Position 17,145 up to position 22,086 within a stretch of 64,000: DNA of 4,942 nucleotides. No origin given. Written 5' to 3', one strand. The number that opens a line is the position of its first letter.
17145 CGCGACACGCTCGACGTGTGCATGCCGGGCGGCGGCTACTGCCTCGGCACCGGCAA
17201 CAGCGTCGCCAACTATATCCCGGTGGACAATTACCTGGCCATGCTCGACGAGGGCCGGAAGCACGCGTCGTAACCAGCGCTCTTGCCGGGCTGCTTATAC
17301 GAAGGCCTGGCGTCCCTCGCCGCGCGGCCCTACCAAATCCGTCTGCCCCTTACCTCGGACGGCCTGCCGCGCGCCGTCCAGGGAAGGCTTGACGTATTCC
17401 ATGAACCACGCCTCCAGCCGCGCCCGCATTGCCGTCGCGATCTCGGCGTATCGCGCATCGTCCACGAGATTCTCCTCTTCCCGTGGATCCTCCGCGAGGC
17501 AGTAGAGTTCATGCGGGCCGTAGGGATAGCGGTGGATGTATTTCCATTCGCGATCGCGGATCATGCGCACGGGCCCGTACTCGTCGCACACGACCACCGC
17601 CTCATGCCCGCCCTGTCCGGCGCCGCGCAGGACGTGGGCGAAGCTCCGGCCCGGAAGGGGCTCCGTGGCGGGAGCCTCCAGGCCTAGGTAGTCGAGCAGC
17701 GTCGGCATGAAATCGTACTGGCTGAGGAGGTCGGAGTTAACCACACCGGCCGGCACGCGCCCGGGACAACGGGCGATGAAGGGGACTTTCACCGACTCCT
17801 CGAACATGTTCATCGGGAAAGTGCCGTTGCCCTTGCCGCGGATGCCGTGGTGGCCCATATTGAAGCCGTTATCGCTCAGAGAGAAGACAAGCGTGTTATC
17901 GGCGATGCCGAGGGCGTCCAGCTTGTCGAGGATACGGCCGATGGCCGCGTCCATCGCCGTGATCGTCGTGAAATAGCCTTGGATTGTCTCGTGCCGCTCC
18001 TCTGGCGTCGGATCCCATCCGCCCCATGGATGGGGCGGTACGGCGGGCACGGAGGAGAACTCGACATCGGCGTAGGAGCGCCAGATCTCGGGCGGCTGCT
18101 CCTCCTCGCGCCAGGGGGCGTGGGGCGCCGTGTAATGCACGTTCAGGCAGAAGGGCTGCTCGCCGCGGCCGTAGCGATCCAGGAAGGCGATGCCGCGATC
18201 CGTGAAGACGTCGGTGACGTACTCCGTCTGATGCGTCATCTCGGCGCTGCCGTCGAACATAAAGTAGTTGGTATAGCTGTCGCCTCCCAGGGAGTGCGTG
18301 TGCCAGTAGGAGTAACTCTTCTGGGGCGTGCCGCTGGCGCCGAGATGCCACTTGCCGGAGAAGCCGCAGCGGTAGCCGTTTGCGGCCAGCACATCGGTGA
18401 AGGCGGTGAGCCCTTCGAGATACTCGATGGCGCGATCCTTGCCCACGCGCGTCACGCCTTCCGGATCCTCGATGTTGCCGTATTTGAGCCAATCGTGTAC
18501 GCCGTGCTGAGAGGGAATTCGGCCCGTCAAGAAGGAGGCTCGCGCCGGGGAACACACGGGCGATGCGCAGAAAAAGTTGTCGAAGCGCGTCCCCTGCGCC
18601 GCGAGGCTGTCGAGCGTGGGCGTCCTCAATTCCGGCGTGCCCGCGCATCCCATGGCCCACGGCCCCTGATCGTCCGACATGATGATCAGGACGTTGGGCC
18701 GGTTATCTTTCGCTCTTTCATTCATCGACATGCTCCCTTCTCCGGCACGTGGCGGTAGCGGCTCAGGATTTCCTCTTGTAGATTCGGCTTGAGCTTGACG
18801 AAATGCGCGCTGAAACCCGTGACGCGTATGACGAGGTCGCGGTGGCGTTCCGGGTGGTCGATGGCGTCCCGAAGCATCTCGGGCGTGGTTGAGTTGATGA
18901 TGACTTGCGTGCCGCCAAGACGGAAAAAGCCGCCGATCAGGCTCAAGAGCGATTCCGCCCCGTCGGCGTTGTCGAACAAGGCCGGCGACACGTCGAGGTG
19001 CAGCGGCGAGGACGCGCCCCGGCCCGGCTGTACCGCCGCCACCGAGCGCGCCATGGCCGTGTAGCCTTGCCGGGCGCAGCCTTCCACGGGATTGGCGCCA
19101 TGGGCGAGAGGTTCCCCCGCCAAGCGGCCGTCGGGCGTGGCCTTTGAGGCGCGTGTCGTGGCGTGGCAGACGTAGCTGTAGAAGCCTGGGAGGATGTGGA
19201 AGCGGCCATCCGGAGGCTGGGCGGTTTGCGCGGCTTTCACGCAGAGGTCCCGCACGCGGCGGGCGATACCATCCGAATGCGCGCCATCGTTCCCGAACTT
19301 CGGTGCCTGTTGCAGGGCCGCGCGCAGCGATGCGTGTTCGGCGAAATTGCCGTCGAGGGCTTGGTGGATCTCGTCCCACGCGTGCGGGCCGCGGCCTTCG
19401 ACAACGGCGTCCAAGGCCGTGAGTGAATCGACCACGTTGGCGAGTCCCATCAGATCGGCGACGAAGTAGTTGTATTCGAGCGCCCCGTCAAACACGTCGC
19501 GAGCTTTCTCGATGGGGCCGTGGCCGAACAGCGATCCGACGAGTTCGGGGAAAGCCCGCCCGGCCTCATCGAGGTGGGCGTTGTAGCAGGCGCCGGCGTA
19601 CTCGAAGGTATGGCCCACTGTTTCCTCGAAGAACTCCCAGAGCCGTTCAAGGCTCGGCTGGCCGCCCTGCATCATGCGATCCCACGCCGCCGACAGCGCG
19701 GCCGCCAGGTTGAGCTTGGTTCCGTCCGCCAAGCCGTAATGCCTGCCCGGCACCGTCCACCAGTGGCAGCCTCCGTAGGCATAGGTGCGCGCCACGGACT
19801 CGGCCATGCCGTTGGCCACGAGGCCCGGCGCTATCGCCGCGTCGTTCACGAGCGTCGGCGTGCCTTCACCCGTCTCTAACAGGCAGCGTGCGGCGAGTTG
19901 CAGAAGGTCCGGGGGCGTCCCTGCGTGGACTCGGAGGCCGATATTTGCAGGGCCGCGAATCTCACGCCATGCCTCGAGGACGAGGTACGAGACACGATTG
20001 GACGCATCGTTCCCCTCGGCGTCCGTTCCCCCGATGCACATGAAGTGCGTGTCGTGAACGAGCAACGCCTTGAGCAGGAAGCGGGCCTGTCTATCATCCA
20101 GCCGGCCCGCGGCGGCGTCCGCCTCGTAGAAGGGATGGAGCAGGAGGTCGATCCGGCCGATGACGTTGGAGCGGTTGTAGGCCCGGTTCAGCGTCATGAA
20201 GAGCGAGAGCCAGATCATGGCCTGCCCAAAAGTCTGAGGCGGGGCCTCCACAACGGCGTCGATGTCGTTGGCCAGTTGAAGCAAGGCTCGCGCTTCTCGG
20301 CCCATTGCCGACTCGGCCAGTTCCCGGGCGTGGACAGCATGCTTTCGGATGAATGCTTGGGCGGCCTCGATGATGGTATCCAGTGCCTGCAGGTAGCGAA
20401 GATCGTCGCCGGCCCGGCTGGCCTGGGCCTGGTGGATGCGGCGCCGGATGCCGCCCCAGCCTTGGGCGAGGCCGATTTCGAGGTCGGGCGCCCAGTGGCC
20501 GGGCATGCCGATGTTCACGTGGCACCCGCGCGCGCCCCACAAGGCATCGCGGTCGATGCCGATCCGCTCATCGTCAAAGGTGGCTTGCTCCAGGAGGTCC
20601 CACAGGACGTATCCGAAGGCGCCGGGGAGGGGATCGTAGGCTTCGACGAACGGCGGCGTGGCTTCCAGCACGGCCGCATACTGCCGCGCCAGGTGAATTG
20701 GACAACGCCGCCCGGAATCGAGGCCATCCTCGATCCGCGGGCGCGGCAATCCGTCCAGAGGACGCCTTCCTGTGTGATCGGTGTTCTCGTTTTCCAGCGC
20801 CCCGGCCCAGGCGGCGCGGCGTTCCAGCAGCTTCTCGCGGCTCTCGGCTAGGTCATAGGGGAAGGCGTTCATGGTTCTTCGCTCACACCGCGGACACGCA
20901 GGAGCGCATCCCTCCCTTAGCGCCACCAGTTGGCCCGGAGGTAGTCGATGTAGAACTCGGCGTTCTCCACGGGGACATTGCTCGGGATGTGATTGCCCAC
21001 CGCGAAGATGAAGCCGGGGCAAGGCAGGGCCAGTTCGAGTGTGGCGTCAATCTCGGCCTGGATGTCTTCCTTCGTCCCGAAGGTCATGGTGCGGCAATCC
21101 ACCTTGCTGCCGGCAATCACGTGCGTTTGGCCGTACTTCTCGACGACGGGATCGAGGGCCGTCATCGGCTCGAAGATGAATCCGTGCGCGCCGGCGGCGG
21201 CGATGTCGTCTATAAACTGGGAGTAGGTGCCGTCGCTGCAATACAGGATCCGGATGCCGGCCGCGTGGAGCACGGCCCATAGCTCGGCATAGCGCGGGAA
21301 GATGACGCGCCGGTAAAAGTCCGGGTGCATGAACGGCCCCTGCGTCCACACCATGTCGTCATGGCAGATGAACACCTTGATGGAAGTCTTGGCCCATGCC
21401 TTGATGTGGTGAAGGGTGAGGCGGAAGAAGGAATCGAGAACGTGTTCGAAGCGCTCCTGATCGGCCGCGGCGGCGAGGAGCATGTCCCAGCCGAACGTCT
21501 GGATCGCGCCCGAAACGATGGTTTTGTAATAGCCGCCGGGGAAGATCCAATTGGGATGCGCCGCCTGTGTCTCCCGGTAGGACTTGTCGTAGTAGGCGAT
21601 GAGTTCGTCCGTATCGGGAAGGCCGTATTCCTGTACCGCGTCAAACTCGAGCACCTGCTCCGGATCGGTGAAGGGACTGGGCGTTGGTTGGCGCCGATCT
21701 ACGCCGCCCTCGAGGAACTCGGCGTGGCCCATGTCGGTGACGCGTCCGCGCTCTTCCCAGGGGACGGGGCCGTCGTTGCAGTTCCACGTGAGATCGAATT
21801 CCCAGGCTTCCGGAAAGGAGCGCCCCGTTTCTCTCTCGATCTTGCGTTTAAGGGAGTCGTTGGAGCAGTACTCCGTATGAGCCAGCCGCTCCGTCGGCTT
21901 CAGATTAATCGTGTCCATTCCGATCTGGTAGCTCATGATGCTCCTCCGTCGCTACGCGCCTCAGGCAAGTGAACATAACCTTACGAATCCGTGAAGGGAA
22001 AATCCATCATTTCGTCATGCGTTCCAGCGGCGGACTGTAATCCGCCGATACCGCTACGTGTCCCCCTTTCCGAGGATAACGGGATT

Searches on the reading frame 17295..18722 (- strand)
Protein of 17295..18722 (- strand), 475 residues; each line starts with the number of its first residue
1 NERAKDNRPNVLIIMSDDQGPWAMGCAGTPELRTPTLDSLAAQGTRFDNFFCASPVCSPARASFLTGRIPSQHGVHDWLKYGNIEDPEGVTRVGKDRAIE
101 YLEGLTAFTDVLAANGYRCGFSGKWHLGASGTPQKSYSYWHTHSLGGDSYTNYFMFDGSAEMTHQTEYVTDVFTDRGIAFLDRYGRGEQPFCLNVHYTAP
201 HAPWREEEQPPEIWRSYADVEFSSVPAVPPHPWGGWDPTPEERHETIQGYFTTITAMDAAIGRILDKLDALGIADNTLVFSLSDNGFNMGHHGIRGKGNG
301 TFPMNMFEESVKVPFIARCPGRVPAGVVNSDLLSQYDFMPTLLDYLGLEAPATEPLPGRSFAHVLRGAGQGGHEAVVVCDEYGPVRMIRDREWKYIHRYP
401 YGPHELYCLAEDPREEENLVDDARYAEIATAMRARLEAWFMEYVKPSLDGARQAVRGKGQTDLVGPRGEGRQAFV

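Call 23: search_protein_families(library=pfam, proteins=[window:17295-18722:-])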
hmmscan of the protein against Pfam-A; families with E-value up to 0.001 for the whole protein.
window:17295-18722:- (475 aa): 3 families
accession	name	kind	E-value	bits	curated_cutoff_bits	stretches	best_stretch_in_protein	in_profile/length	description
PF00884.28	Sulfatase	-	5.5e-47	161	25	1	9-347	1-300/301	Sulfatase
PF16347.10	SGSH_C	-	7.3e-18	65.6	29.3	1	306-438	11-150/154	N-sulphoglucosamine sulphohydrolase, C-terminal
PF01663.27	Phosphodiest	-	1.2e-09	38.7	23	1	15-290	4-224/342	Type I phosphodiesterase / nucleotide pyrophosphatase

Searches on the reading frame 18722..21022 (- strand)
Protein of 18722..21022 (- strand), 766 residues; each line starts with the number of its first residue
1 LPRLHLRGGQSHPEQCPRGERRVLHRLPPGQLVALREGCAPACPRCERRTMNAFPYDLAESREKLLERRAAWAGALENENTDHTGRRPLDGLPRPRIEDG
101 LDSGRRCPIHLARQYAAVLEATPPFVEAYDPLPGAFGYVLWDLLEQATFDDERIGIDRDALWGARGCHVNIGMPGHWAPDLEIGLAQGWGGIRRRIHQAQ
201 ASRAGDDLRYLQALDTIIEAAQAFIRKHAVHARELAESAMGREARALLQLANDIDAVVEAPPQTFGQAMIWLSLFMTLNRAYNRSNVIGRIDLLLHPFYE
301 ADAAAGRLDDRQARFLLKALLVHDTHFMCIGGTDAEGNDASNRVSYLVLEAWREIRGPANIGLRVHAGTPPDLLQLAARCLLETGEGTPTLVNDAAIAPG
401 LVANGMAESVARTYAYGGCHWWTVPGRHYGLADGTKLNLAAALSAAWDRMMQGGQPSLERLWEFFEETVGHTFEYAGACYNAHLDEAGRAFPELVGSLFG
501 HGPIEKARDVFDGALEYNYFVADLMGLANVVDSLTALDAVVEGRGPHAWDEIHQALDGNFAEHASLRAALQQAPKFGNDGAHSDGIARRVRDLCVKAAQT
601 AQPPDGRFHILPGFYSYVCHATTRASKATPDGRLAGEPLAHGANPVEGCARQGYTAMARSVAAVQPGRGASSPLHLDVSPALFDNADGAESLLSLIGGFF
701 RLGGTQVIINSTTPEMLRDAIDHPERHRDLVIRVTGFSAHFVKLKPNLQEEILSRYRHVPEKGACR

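Call 23: search_protein_families(library=pfam, proteins=[window:18722-21022:-])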
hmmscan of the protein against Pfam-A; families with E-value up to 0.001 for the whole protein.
window:18722-21022:- (766 aa): 2 families
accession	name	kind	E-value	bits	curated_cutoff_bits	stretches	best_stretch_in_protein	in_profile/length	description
PF02901.20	PFL-like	-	4.7e-73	247.3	24.3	1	174-616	157-639/647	Pyruvate formate lyase-like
PF01228.26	Gly_radical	-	8.7e-17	62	22.2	1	640-742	2-106/106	Glycine radical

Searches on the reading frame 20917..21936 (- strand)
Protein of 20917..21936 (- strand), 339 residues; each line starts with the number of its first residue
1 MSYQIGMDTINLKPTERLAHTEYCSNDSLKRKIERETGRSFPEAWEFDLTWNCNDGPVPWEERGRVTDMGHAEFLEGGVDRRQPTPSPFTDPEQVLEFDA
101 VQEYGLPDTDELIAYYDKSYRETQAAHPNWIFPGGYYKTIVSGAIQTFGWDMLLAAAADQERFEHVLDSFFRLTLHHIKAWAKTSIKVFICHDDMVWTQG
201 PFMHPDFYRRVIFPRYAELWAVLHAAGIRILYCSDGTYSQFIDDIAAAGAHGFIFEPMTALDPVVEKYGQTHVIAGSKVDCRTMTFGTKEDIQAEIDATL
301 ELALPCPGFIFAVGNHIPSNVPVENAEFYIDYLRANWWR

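Call 6: search_protein_families(library=pfam, proteins=[window:20917-21936:-])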
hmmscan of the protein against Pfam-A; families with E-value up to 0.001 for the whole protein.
window:20917-21936:- (339 aa): 1 family
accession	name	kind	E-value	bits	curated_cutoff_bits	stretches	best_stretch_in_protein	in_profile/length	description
PF01208.23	URO-D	-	2.5e-14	53.5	23.9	1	156-334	169-344/346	Uroporphyrinogen decarboxylase (URO-D)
